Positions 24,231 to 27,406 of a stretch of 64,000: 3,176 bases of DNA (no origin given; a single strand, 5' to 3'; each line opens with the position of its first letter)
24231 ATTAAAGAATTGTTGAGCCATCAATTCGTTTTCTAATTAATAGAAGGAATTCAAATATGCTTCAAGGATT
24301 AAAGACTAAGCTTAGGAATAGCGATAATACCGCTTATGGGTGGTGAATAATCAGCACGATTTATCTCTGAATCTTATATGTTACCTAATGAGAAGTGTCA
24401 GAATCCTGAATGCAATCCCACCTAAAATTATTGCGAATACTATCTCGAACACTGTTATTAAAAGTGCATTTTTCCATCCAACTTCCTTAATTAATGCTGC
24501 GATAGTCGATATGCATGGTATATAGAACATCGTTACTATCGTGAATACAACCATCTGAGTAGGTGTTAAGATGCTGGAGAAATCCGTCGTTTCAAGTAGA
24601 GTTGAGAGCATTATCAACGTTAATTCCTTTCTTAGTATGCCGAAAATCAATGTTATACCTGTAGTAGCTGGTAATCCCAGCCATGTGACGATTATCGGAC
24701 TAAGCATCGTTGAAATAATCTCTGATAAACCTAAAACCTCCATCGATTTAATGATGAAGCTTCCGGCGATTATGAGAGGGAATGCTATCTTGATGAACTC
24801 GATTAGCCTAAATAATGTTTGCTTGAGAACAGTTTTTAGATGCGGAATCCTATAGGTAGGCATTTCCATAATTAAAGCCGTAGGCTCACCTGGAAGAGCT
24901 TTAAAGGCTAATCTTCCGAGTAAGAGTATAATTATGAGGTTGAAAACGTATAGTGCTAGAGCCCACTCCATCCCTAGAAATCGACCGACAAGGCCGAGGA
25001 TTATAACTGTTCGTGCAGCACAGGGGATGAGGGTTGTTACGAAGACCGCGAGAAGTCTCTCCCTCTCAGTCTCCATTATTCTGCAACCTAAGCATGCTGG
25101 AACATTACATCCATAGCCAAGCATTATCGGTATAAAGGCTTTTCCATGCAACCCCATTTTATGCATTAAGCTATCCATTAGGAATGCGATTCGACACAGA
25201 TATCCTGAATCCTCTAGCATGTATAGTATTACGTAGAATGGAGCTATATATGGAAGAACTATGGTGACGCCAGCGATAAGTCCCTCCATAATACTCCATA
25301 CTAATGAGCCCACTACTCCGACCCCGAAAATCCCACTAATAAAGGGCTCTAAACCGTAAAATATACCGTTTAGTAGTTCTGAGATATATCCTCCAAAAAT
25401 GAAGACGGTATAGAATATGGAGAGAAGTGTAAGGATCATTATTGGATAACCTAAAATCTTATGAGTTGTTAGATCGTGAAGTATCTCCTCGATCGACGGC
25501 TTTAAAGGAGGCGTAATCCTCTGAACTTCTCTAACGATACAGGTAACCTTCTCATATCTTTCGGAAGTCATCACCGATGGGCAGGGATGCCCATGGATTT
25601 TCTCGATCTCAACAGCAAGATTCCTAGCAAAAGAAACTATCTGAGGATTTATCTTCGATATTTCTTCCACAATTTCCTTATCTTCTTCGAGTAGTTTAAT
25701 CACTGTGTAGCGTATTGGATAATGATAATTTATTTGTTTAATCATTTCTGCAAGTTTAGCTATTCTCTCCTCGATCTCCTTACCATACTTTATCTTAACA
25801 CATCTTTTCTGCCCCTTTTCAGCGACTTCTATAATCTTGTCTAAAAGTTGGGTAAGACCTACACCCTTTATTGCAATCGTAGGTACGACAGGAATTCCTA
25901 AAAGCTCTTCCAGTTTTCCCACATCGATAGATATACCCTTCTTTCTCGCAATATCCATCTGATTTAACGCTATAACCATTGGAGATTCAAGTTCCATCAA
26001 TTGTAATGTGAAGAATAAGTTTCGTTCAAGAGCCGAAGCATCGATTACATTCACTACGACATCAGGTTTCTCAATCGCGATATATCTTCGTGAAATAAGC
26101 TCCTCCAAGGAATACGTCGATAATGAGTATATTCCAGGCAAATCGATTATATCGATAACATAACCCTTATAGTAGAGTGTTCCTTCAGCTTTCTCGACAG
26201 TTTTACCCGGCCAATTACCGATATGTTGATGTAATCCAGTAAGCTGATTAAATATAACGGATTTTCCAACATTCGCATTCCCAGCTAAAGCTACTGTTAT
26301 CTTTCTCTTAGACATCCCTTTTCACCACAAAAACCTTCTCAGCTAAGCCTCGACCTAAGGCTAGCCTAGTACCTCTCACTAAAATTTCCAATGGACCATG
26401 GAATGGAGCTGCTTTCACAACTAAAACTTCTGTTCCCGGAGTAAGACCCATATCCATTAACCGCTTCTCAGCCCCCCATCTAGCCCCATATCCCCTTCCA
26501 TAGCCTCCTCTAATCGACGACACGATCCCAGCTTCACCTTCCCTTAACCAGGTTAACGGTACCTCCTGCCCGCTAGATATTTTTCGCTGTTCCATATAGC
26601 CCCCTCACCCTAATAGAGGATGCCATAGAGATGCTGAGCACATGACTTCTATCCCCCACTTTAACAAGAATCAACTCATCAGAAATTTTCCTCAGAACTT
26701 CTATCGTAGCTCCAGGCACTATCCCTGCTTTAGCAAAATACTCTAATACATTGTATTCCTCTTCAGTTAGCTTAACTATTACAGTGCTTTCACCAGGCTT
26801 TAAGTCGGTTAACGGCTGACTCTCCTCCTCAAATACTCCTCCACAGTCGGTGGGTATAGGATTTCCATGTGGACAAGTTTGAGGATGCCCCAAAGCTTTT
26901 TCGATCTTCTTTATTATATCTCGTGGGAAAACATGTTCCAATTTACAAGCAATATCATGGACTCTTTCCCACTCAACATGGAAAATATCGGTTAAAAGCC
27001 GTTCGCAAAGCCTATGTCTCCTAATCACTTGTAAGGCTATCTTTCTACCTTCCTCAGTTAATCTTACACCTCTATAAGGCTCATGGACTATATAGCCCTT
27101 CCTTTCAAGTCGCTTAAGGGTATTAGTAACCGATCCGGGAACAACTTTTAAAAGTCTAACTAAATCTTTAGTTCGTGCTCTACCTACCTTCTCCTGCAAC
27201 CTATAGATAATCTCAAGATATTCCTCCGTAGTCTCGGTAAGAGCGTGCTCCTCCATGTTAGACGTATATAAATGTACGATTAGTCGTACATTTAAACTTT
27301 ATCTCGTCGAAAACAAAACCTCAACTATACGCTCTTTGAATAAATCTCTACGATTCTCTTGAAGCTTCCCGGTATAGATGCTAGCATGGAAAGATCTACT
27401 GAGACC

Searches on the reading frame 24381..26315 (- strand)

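Call 8: search_protein_families(library=ncbifam, proteins=[window:24381-26315:-], max_evalue=0.00001)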
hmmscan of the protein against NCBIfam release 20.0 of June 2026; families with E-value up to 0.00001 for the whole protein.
window:24381-26315:- (644 aa): 16 families
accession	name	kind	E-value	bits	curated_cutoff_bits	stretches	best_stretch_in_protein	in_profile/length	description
TIGR00437.1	feoB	equivalog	5e-160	534.1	315.65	1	12-611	1-594/594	ferrous iron transport protein B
NF007105.0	PRK09554.1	equivalog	1.5e-104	350.8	683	1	4-532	2-536/772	Fe(2+) transporter permease subunit FeoB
TIGR03594.1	GTPase_EngA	equivalog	7.5e-16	58.1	306.7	1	7-170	2-165/432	ribosome biogenesis GTPase Der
TIGR00450.1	mnmE_trmE_thdF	equivalog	1e-12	47.9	252.6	1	6-208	210-415/446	tRNA uridine-5-carboxymethylaminomethyl(34) synthesis GTPase MnmE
NF000908.1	PRK00089.1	equivalog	3.9e-12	46.1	237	1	5-170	3-172/291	GTPase Era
TIGR00231.1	small_GTP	domain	5.9e-11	42.4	42.5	1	5-159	3-160/164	GTP-binding protein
TIGR03918.1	GTP_HydF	equivalog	1.2e-09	37.5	325.55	1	4-169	6-171/392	[FeFe] hydrogenase H-cluster maturation GTPase HydF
TIGR00436.1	era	equivalog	1.8e-09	37.4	116.25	1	7-161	2-159/270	GTPase Era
NF003661.0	PRK05291.1-3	equivalog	6e-09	35.7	380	1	6-174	217-379/448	tRNA uridine-5-carboxymethylaminomethyl(34) synthesis GTPase MnmE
NF002828.0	PRK03003.1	equivalog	8.6e-09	34.5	631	1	4-170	39-205/477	ribosome biogenesis GTPase Der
NF007071.0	PRK09518.1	equivalog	5.2e-08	31.9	953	1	4-173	270-439/706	bifunctional cytidylate kinase/GTPase Der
NF007171.0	PRK09602.1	subfamily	5.8e-08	32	387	0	5-49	2-46/397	YchF-related putative GTPase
NF003255.0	PRK04213.1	equivalog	7.8e-08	31.9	164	1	3-67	7-67/204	GTP-binding protein EngB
TIGR02729.1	Obg_CgtA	equivalog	6.3e-07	28.7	280.25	1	8-164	160-327/329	Obg family GTPase CgtA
NF008955.0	PRK12297.1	equivalog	1.1e-06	27.8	406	1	8-186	162-350/429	GTPase ObgE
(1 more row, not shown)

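Call 9: search_protein_families(library=pfam, proteins=[window:24381-26315:-], max_evalue=0.0001)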
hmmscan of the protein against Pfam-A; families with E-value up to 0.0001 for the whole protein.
window:24381-26315:- (644 aa): 6 families
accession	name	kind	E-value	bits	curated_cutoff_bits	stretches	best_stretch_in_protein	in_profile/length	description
PF02421.24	FeoB_N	-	3.2e-64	215.6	27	1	6-161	1-156/156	Ferrous iron transport protein B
PF07670.19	Gate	-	1.7e-31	109.2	29.6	2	351-445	2-103/104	Nucleoside recognition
PF01926.29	MMR_HSR1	-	1.5e-19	70.6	21.9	1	7-118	1-112/113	50S ribosome-binding GTPase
PF17910.6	FeoB_Cyto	-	1.2e-16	61.3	23.4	1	177-264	1-88/90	FeoB cytosolic helical domain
PF07664.17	FeoB_C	-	2.5e-13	50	26.6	1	453-503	2-54/54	Ferrous iron transport protein B C terminus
PF00009.33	GTP_EFTU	-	1.9e-06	28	26.5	1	37-166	54-187/188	Elongation factor Tu GTP binding domain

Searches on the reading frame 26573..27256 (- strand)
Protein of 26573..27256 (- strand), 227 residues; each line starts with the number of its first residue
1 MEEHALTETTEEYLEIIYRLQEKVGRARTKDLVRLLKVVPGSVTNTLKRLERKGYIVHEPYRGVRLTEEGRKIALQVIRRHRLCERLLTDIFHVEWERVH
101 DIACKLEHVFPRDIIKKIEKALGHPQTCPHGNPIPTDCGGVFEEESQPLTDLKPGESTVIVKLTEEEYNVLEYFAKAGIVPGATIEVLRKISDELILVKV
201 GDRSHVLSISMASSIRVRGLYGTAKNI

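Call 8: search_protein_families(library=ncbifam, proteins=[window:26573-27256:-], max_evalue=0.00001)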
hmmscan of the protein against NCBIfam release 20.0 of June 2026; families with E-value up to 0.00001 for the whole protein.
window:26573-27256:- (227 aa): 4 families
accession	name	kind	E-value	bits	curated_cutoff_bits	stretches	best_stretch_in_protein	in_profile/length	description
NF047407.1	TransRegMntRTherm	equivalog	6.7e-48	163.3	350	1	1-218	1-224/227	manganese-dependent transcriptional regulator MntR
NF053665.1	TransRegDtxRActin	equivalog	1e-33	116.8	290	1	4-212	2-221/233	iron-dependent transcriptional repressor DtxR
NF003025.0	PRK03902.1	equivalog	1.3e-22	80.4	138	1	6-120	2-115/142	transcriptional regulator MntR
NF008273.0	PRK11050.1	equivalog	1.6e-21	76.6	153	1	7-108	35-135/156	manganese-binding transcriptional regulator MntR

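Call 9: search_protein_families(library=pfam, proteins=[window:26573-27256:-], max_evalue=0.0001)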
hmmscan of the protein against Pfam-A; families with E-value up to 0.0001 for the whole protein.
window:26573-27256:- (227 aa): 5 families
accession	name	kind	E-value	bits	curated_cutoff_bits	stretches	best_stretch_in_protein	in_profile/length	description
PF02742.21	Fe_dep_repr_C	-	2e-30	105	27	1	67-136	1-70/70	Iron dependent repressor, metal binding and dimerisation domain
PF01325.25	Fe_dep_repress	-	3.8e-19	69.1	26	1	6-64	2-60/60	Iron dependent repressor, N-terminal DNA binding domain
PF04023.20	FeoA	-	4.9e-14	52.6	23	1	148-218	2-73/74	FeoA domain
PF01047.28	MarR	-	4.8e-06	26.8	24.6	1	25-56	16-47/59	MarR family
PF12802.13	MarR_2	-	2.1e-05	25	27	1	22-60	16-54/61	MarR family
